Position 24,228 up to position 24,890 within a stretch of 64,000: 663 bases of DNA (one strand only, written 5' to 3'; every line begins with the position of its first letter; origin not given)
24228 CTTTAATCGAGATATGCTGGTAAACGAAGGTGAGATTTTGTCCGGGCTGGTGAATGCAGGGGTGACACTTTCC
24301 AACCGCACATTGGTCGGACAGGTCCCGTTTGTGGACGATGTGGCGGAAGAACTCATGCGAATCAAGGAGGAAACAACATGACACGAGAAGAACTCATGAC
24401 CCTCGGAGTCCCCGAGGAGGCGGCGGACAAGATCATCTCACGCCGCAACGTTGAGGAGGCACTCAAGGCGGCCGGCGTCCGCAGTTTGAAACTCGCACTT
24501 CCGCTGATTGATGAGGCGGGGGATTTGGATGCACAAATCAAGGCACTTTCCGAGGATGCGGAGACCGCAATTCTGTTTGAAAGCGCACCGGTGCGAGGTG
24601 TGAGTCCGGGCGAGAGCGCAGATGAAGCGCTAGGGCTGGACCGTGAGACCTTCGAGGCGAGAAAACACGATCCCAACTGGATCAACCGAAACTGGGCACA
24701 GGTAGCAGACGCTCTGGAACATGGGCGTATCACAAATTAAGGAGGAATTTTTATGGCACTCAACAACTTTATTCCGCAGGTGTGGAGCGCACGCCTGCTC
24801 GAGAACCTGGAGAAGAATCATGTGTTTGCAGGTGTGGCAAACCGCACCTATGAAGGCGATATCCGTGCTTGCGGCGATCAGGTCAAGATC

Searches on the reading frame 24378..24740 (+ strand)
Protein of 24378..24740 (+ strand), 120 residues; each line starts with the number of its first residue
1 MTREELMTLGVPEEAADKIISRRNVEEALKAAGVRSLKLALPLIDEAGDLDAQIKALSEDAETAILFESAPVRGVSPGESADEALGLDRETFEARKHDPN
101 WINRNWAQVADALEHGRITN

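Call 48: search_protein_families(library=phrogs, proteins=[window:24378-24740:+], max_evalue=0.001)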
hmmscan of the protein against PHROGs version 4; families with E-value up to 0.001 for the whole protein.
window:24378-24740:+ (120 aa): 0 families

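Call 72: search_protein_families(library=pfam, proteins=[window:24378-24740:+], max_evalue=0.01)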
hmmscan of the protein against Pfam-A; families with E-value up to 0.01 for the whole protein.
window:24378-24740:+ (120 aa): 1 family
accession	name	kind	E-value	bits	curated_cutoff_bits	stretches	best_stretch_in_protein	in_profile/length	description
PF06810.17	Phage_scaffold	-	0.0046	17.4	35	0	19-67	93-149/170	Phage capsid assembly scaffolding protein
